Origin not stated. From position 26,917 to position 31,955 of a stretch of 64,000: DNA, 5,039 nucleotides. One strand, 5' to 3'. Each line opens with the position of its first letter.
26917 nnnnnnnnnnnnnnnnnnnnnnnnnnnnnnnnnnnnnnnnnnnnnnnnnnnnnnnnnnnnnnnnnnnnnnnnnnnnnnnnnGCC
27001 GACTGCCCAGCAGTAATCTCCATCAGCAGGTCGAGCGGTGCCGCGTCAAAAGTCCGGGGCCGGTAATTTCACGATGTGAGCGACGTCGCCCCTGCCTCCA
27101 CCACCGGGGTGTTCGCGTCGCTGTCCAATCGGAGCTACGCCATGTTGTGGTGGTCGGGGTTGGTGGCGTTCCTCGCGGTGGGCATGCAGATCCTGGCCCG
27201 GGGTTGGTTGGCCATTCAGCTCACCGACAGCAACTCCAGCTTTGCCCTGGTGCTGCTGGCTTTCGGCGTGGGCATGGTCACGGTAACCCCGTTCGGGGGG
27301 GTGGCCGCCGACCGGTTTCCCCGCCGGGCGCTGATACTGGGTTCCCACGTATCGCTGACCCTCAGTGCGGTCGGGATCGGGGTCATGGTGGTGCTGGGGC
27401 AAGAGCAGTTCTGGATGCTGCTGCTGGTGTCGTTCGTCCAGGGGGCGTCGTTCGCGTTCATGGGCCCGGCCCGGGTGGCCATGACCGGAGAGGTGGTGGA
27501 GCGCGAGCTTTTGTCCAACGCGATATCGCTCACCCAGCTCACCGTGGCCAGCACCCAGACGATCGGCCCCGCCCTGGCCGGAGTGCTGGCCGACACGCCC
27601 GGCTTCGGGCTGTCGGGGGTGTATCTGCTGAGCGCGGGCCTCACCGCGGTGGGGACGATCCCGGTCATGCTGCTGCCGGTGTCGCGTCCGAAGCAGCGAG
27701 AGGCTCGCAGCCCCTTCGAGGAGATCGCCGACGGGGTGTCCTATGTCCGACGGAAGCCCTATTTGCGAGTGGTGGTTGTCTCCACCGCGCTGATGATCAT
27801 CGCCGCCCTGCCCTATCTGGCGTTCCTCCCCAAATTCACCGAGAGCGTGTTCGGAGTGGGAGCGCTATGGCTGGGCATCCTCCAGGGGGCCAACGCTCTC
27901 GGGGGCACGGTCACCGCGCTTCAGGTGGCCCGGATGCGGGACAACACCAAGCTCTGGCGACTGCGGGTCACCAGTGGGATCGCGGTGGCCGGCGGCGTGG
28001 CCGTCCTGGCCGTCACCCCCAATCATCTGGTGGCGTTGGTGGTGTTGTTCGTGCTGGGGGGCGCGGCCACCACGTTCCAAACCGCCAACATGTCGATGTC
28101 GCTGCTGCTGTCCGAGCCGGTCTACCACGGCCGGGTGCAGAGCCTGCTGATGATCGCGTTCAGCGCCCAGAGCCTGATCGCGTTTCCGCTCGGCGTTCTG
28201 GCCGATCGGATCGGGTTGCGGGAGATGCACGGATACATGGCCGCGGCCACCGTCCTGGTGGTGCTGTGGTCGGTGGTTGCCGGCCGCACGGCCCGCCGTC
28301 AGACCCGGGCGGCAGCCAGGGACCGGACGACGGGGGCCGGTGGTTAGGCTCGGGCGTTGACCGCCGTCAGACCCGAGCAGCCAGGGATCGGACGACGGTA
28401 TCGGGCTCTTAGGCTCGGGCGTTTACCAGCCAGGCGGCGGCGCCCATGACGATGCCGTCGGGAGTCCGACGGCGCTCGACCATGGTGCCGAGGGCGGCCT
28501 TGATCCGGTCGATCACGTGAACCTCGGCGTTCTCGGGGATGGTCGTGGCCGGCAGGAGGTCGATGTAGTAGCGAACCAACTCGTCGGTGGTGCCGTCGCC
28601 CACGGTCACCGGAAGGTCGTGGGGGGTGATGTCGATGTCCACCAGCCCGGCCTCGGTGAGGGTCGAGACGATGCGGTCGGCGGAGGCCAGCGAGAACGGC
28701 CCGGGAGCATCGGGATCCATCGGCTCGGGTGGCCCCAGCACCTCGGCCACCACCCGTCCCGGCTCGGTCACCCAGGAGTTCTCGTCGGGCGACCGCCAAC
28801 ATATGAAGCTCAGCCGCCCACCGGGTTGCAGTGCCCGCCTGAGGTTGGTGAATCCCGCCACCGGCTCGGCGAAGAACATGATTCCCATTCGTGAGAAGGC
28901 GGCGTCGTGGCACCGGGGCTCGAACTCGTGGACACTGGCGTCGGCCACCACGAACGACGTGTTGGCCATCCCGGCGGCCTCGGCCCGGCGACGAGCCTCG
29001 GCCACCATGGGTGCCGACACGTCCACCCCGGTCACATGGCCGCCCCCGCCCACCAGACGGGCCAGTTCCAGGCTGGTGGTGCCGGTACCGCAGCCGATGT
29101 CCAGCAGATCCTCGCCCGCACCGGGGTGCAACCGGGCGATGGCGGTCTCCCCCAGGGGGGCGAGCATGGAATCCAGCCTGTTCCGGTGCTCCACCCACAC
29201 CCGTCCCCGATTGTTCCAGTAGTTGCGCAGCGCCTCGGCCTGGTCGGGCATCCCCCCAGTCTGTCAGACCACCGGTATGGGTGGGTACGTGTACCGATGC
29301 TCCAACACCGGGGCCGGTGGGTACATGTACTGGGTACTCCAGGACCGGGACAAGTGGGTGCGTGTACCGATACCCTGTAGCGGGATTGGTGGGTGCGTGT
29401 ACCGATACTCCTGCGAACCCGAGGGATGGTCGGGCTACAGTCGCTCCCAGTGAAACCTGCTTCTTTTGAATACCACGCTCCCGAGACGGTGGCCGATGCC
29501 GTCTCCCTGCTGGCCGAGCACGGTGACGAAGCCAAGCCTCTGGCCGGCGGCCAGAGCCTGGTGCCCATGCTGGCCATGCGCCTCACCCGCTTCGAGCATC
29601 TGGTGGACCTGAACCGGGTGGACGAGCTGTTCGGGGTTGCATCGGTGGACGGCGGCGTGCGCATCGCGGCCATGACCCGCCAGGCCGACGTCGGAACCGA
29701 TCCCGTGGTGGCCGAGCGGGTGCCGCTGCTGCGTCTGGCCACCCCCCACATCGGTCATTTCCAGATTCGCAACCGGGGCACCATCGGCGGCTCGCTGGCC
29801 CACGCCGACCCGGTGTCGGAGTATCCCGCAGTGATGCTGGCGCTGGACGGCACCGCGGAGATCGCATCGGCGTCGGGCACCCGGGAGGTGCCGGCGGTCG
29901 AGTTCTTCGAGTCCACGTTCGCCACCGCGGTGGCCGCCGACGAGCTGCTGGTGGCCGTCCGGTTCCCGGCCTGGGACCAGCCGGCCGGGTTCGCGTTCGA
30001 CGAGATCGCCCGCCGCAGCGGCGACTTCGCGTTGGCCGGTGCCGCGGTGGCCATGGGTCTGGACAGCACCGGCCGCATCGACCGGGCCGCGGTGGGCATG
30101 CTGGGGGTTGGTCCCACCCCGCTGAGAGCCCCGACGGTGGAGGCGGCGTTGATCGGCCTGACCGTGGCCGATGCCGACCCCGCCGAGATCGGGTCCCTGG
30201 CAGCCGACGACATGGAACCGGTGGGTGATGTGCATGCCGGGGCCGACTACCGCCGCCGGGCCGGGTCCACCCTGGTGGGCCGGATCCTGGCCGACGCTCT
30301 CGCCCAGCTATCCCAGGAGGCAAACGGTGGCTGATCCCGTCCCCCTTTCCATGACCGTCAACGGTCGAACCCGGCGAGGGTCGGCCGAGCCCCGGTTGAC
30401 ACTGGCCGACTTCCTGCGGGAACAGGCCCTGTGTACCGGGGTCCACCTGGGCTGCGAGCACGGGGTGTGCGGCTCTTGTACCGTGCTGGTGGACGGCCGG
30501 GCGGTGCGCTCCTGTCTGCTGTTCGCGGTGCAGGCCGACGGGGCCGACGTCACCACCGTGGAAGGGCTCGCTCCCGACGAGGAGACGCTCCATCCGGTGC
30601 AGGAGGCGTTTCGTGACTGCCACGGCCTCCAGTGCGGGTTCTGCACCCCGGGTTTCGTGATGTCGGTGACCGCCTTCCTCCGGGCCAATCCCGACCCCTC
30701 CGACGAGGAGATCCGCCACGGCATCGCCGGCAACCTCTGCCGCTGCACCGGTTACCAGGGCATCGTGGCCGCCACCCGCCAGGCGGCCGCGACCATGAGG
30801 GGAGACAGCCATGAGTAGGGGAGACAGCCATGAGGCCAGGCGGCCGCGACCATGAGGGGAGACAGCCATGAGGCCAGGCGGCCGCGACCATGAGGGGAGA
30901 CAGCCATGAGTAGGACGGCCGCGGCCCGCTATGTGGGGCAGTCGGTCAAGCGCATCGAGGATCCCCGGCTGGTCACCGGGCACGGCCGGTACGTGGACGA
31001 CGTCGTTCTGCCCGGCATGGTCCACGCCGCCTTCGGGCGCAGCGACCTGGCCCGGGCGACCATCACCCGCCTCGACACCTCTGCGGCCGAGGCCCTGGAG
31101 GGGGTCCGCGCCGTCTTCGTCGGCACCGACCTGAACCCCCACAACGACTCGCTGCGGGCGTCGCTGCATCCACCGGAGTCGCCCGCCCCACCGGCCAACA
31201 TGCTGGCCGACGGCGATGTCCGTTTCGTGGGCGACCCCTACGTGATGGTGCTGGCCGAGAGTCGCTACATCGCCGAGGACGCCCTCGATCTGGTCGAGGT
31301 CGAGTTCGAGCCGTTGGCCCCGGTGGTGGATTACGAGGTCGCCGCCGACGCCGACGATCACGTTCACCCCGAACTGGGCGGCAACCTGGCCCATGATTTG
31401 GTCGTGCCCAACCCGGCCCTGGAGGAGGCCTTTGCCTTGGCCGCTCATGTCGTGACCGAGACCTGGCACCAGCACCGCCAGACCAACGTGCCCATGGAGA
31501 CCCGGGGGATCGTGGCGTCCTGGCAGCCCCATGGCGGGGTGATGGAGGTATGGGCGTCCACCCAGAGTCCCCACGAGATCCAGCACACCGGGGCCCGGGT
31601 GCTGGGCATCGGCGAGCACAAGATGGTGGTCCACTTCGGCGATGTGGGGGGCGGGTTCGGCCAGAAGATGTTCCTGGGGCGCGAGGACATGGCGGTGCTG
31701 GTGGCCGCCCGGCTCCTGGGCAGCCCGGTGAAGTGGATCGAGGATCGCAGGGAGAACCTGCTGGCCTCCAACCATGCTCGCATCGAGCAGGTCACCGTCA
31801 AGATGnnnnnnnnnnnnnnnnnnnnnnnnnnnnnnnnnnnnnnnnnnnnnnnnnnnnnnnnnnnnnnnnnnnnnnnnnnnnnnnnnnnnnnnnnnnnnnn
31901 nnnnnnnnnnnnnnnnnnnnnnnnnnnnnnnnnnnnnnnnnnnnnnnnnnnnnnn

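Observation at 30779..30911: Small/large subunit junction (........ overlap) of a molybdenum hydroxylase is pulled apart by nested 19/38-bp repeats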

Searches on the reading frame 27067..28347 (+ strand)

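Call 58: search_protein_families(library=pfam, proteins=[window:27067-28347:+], max_evalue=0.00001)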
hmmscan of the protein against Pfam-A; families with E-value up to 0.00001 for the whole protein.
window:27067-28347:+ (426 aa): 3 families
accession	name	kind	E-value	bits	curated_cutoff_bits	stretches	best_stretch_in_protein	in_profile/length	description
PF05977.19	MFS_3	-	5e-34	118.1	27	1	14-400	2-385/524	Transmembrane secretion effector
PF07690.21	MFS_1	-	1.8e-32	113.1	33.4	1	27-367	1-341/347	Major Facilitator Superfamily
PF13347.12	MFS_2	-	2.1e-08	33.6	27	1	15-151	217-350/427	MFS/sugar transport protein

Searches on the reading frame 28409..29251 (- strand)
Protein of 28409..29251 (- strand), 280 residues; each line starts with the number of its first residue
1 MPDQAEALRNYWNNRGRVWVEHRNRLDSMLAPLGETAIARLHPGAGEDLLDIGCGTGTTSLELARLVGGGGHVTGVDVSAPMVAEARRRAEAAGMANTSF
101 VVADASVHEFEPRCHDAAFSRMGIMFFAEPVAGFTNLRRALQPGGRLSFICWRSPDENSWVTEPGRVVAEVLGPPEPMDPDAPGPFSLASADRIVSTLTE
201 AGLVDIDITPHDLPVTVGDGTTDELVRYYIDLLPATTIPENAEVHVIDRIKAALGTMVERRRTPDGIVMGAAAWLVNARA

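Call 9: search_protein_families(library=pfam, proteins=[window:28409-29251:-])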
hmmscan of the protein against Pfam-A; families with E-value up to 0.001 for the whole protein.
window:28409-29251:- (280 aa): 11 families
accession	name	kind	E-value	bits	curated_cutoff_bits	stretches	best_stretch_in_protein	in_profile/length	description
PF13649.12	Methyltransf_25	-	1.6e-21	77.2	27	1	50-145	2-97/97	Methyltransferase domain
PF13847.12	Methyltransf_31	-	1.7e-19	70.4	27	1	46-149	4-109/145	Methyltransferase domain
PF08241.18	Methyltransf_11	-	1e-18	68.2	21.2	1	50-149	1-95/95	Methyltransferase domain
PF01209.24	Ubie_methyltran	-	1.3e-14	54.6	20.1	1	45-150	47-152/233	ubiE/COQ5 methyltransferase family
PF08242.18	Methyltransf_12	-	5.4e-13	49.9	30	1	50-147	1-98/98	Methyltransferase domain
PF13489.12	Methyltransf_23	-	1.5e-07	31.7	27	1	38-158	13-126/164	Methyltransferase domain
PF01135.25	PCMT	-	1.6e-07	31.7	20.3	1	45-106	73-134/210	Protein-L-isoaspartate(D-aspartate) O-methyltransferase (PCMT)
PF05175.20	MTS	-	2.8e-05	24.3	23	1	45-105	31-90/170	Methyltransferase small domain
PF02390.23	Methyltransf_4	-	6.1e-05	23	24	1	49-130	5-83/173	Putative methyltransferase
PF02353.26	CMAS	-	0.00025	20.9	27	1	37-100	54-115/273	Mycolic acid cyclopropane synthetase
PF13679.12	Methyltransf_32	-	0.00034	21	27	1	44-111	24-93/143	Methyltransferase domain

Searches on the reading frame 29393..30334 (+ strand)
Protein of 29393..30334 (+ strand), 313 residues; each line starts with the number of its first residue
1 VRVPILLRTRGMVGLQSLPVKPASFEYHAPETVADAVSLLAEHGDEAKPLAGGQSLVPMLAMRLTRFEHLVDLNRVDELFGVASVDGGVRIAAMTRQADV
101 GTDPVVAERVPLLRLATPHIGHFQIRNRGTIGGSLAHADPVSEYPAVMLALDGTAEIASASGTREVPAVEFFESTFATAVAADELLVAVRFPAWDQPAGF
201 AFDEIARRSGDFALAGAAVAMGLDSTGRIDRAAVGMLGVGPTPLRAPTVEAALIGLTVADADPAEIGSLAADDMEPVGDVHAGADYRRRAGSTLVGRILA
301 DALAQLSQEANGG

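Call 9: search_protein_families(library=pfam, proteins=[window:29393-30334:+])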
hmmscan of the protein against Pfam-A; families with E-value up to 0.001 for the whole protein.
window:29393-30334:+ (313 aa): 2 families
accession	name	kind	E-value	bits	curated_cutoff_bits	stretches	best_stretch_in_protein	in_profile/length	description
PF00941.27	FAD_binding_5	-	1.5e-48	165.2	27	1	24-194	2-170/170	FAD binding domain in molybdopterin dehydrogenase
PF03450.22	CO_deh_flav_C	-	1.5e-19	70.4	25.5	1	201-301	2-101/102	CO dehydrogenase flavoprotein C-terminal domain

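Call 38: search_protein_families(library=ncbifam, proteins=[window:29393-30334:+], max_evalue=0.00001)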
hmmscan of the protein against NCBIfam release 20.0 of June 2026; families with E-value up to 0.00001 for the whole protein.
window:29393-30334:+ (313 aa): 7 families
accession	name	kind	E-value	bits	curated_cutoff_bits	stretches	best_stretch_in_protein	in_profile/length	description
NF041019.1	glyceraldDH_beta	equivalog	5.1e-71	239.2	350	1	22-299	3-277/280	glyceraldehyde dehydrogenase subunit beta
NF043083.1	XdhB_XDHase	equivalog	3.8e-37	128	310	1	26-305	6-286/289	xanthine dehydrogenase subunit XdhB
NF007427.0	PRK09971.1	equivalog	4e-34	118.2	287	1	26-307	6-288/292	xanthine dehydrogenase FAD-binding subunit XdhB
TIGR02963.1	xanthine_xdhA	equivalog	4.5e-34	117.9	467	1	23-298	191-464/468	xanthine dehydrogenase small subunit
TIGR03195.1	4hydrxCoA_B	equivalog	2.5e-25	89.3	404.55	2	147-300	164-317/321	4-hydroxybenzoyl-CoA reductase subunit beta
TIGR03199.1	pucC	equivalog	1.5e-15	57.2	306.05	1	30-291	1-258/264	xanthine dehydrogenase subunit C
TIGR03312.1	Se_sel_red_FAD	hypoth_equivalog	4.3e-10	39.2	241.5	1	27-303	4-251/257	molybdopterin-dependent oxidoreductase FAD-binding subunit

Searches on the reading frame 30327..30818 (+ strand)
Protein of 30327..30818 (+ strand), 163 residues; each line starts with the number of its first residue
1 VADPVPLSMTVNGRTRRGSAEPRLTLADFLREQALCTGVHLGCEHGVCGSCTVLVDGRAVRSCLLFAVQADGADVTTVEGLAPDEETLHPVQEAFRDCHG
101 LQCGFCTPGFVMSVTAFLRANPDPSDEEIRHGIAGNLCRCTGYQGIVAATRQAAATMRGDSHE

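Call 9: search_protein_families(library=pfam, proteins=[window:30333-30818:+])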
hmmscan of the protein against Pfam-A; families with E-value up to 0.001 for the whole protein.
window:30333-30818:+ (161 aa): 3 families
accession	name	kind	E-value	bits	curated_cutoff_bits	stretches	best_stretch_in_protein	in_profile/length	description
PF01799.25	Fer2_2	-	4.3e-34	116.9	30.3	1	75-148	1-74/75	[2Fe-2S] binding domain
PF00111.32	Fer2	-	6.3e-08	32.9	21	1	8-61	2-55/77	2Fe-2S iron-sulfur cluster binding domain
PF13085.11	Fer2_3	-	1.1e-05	25.9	27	1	40-77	51-87/107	2Fe-2S iron-sulfur cluster binding domain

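Call 38: search_protein_families(library=ncbifam, proteins=[window:30327-30818:+], max_evalue=0.00001)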
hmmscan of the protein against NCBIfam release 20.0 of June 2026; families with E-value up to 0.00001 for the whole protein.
window:30327-30818:+ (163 aa): 11 families
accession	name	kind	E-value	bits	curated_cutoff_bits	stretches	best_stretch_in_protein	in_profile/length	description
NF041020.1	glyceraldDH_gamma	equivalog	1.5e-60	203.5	290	1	5-158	11-163/164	glyceraldehyde dehydrogenase subunit gamma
NF043084.2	XdhC_XDHase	equivalog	6.2e-51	171.9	217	1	7-153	3-149/151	xanthine dehydrogenase subunit XdhC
TIGR03198.1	pucE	equivalog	7.6e-51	171.5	254.3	1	6-154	3-149/151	xanthine dehydrogenase subunit E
TIGR02963.1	xanthine_xdhA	equivalog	9.7e-49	166.2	467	1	17-156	12-160/468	xanthine dehydrogenase small subunit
TIGR03193.1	4hydroxCoAred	equivalog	5.7e-48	162.6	257.8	1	7-154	2-148/148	4-hydroxybenzoyl-CoA reductase subunit gamma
NF045668.1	pterin_aldehy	equivalog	1.1e-47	162.8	1100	1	8-162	4-160/905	molybdopterin-dependent aldehyde oxidoreductase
NF007387.0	PRK09908.1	equivalog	9.5e-44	148.6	212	1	6-153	8-155/159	xanthine dehydrogenase iron sulfur-binding subunit XdhC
TIGR03311.1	Se_dep_XDH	equivalog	3.9e-42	144.3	830.45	1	8-160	2-150/848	selenium-dependent xanthine dehydrogenase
NF008514.0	PRK11433.1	equivalog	1.3e-40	139.3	322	1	5-156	51-216/218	aldehyde dehydrogenase iron-sulfur subunit PaoA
TIGR02969.1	mam_aldehyde_ox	subfamily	2.8e-33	114.5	1912.3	1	10-152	6-159/1330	aldehyde oxidase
TIGR03313.1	Se_sel_red_Mo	hypoth_equivalog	1e-12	46.6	1101.9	1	11-156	3-147/951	molybdopterin-dependent oxidoreductase Mo/Fe-S-binding subunit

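Call 49: find_encoding_contigs(protein=window:30327-30815:+, flank=3000, max_places=10)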
Protein seq(163 aa) (163 aa): no gene with exactly this product is on record in the collection.

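Call 50: find_encoding_contigs(protein=window:30351-30818:+, flank=3000, max_places=10)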
Protein window:30351-30818:+ (155 aa): no gene with exactly this product is on record in the collection.

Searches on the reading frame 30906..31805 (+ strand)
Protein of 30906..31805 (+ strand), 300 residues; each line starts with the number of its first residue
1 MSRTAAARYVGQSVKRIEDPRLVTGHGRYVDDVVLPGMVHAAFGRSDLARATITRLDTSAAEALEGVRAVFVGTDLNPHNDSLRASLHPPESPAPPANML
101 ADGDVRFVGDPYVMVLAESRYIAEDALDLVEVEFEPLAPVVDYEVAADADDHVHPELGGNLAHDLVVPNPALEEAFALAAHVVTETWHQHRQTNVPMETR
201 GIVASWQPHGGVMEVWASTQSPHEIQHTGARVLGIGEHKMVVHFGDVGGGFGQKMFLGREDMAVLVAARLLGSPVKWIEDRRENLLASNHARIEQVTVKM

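Call 28: find_related_loci(query=window:30906-31805:+, collection=metagenome_contigs, flank=2500)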
Query window:30906-31805:+ (300 aa) in metagenome_contigs; peptide patterns used: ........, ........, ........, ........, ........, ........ (x = any residue, [..] = any of these).
188 stretches matched a pattern; 126 encode a relative of the query (tblastn E <= 1e-3); the best 80 are kept; 80 distinct loci.
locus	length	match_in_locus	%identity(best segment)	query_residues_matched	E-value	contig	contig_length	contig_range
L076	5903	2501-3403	88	1-300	3e-178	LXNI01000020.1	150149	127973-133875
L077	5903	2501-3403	87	1-300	4e-177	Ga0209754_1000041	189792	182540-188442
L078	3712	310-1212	87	1-300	0e+0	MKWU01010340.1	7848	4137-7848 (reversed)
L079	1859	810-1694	53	6-300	7e-92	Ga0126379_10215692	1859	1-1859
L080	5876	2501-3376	50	6-300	3e-79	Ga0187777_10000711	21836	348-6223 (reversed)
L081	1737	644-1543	46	1-299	3e-77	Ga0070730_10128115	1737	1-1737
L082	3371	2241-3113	47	6-298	7e-73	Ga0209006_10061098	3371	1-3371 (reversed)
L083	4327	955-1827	46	10-299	5e-71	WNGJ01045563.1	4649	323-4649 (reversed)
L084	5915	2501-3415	46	1-299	1e-70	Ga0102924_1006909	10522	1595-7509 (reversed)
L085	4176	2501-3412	47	1-299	7e-71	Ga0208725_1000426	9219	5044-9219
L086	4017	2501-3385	48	2-296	5e-70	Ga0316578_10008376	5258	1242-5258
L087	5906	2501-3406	44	1-299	4e-69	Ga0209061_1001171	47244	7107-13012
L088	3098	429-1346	44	1-300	3e-67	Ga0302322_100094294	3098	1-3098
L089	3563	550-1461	46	1-300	6e-65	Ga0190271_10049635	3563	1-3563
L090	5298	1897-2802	45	1-299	1e-64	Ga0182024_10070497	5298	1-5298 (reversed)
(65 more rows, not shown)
